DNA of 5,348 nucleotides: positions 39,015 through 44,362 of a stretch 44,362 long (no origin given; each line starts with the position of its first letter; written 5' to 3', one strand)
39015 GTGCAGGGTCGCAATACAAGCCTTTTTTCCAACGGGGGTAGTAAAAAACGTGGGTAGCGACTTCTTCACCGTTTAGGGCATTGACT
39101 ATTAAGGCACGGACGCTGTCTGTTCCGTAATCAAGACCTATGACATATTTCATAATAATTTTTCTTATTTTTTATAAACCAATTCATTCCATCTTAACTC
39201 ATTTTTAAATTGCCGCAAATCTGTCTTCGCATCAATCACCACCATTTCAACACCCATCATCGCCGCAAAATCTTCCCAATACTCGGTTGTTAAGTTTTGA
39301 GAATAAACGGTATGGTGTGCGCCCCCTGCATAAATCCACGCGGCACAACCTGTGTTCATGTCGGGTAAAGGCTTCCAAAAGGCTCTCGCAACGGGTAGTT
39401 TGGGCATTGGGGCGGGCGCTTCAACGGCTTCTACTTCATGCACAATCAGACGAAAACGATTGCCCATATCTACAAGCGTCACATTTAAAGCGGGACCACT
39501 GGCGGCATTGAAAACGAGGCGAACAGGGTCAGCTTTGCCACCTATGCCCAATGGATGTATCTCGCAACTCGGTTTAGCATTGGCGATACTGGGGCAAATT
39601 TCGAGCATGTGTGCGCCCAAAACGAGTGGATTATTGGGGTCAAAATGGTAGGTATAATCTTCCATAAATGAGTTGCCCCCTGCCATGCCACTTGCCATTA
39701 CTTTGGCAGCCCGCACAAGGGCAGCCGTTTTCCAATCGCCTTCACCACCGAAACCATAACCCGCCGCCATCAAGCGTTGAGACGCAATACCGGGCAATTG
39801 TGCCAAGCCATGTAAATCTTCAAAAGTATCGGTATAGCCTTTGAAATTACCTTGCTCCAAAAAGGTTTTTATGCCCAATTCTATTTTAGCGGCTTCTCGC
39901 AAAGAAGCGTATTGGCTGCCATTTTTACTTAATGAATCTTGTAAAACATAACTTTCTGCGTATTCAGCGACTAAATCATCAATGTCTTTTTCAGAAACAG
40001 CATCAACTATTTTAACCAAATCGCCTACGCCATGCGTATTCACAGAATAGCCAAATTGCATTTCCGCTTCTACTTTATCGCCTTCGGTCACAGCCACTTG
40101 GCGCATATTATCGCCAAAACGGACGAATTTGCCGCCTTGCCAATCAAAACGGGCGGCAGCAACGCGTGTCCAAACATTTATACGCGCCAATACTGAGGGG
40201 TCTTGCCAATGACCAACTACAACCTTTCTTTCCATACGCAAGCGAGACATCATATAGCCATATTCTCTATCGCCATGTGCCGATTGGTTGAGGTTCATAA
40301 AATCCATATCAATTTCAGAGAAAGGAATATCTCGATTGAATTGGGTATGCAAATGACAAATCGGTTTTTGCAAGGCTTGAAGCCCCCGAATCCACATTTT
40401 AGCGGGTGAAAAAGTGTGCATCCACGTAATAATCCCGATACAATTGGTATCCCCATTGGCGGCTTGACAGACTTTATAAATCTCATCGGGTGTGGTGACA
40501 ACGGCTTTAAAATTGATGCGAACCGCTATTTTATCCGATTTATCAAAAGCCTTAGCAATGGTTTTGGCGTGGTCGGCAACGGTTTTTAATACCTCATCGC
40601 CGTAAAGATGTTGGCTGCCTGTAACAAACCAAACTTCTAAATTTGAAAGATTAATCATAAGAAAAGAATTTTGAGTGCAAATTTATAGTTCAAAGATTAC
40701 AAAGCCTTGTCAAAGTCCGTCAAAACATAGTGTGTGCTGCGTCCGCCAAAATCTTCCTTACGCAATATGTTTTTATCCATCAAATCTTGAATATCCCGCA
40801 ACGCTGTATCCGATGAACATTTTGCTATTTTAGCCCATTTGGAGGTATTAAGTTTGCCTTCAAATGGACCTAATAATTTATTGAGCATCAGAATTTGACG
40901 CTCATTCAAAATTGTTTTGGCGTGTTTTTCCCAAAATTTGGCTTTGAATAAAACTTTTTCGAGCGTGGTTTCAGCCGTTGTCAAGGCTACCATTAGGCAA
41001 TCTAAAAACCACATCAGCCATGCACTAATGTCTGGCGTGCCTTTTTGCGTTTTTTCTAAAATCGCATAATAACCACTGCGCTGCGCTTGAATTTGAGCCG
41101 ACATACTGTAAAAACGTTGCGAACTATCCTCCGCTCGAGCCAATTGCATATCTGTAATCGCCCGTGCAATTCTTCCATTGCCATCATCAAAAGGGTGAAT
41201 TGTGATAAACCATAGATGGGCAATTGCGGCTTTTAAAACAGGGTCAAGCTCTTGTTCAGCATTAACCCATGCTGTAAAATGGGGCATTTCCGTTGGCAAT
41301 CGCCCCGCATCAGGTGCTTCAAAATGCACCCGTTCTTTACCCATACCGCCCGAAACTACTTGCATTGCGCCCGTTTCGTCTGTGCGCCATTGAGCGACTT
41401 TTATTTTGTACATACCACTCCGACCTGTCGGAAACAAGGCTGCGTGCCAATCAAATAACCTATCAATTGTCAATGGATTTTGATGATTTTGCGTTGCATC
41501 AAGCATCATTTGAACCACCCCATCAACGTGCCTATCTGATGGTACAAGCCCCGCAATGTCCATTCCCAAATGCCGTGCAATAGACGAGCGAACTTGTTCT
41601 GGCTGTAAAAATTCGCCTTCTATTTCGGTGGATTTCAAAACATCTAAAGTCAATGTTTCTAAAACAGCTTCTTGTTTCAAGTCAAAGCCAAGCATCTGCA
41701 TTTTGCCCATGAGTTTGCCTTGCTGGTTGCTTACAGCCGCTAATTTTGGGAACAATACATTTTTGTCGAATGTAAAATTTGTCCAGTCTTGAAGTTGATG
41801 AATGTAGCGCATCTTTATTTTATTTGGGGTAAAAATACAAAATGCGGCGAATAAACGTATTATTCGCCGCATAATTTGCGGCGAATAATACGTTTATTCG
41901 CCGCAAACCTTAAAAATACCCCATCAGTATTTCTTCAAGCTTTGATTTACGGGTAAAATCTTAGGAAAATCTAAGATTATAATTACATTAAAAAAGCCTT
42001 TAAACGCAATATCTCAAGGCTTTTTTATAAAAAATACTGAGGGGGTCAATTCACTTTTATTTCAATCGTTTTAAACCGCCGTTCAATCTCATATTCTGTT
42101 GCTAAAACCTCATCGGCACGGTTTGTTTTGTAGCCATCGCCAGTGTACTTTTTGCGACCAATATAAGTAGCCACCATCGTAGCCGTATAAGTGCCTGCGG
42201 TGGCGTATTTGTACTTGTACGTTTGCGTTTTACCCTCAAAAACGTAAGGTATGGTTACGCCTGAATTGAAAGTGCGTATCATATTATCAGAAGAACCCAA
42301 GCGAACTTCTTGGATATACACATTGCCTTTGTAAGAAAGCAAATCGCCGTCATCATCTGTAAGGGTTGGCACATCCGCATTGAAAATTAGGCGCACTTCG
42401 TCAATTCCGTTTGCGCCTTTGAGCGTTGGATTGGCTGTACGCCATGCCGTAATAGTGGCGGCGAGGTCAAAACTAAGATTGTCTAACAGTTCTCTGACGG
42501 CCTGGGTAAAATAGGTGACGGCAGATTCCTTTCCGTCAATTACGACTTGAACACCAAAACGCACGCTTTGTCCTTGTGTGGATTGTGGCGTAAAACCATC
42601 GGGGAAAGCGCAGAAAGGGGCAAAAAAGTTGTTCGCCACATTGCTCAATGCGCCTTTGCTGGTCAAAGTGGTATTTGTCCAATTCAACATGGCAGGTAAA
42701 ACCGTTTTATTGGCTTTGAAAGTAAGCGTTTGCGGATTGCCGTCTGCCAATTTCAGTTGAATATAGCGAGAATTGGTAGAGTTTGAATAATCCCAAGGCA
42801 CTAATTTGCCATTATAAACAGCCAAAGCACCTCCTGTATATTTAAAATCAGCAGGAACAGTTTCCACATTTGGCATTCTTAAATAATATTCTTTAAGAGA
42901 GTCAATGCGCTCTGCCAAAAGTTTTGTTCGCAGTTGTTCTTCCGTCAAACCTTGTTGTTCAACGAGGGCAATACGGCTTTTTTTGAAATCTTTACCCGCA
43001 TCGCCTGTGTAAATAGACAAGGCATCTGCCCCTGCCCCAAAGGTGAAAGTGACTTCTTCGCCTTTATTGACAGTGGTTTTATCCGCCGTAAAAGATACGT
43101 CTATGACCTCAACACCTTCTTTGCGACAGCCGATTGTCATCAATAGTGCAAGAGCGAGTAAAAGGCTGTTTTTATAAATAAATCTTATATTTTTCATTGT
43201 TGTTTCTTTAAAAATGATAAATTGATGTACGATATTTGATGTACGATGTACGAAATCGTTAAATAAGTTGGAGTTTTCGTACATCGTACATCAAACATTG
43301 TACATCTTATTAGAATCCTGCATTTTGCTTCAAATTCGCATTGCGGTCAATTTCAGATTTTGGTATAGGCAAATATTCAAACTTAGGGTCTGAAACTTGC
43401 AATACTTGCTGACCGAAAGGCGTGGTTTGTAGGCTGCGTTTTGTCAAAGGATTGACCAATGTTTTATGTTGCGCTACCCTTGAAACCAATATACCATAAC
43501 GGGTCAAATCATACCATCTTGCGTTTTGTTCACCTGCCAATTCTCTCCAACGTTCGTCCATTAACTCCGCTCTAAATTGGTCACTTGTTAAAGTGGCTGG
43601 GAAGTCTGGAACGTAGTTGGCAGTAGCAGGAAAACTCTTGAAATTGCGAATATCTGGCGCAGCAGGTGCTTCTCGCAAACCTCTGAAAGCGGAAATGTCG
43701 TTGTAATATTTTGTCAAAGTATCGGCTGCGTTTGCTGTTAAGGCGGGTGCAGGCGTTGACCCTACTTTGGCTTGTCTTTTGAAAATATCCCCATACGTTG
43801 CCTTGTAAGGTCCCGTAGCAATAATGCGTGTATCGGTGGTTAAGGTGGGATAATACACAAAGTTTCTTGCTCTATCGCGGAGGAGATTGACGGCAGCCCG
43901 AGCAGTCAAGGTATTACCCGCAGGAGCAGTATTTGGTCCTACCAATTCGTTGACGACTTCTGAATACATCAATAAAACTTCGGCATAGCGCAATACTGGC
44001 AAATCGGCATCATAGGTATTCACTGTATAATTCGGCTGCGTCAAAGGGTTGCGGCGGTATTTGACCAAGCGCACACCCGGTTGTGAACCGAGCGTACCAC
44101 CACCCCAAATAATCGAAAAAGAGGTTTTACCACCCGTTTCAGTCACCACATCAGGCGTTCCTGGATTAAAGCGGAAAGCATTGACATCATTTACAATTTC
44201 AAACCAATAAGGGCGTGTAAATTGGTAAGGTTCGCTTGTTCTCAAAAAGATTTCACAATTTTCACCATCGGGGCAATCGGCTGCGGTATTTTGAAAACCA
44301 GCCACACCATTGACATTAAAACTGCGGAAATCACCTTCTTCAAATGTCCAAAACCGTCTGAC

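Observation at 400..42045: Hyper-abundant non-palindromic 11-mer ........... in genes and spacers (uptake-sequence-like genomic signature)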

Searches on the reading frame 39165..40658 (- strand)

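Call 9: search_protein_families(library=ncbifam, proteins=[window:39165-40658:-])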
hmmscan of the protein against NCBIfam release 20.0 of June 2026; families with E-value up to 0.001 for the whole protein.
window:39165-40658:- (497 aa): 1 family
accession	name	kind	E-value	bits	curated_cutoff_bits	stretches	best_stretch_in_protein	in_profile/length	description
NF002795.0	PRK02929.1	equivalog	1.2e-249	829.1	622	1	2-496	2-496/499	L-arabinose isomerase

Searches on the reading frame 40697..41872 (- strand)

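Call 9: search_protein_families(library=ncbifam, proteins=[window:40697-41872:-])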
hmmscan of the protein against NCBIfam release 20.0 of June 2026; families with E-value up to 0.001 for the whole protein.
window:40697-41872:- (391 aa): 3 families
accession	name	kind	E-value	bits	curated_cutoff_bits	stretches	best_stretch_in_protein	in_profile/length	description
NF046030.1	ProtAdlyltaseSoFic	equivalog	1.5e-16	60.3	550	1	197-375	164-340/361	protein adenylyltransferase Fic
NF041381.1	XopAC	subfamily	8.7e-10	37.9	450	1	132-246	302-413/451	XopAC/AvrAC family type III secretion system effector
TIGR02613.1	mob_myst_B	hypoth_equivalog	1.7e-06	28.1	124.4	1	215-277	112-175/186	mobile mystery protein B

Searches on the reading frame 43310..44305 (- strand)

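Call 9: search_protein_families(library=ncbifam, proteins=[window:43310-44305:-])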
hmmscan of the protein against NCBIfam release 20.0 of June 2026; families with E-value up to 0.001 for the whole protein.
window:43310-44305:- (331 aa): 1 family
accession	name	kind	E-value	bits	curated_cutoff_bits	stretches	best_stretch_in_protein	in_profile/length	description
NF033071.0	SusD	exception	6.9e-07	27.9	725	0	247-331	488-558/558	starch-binding outer membrane lipoprotein SusD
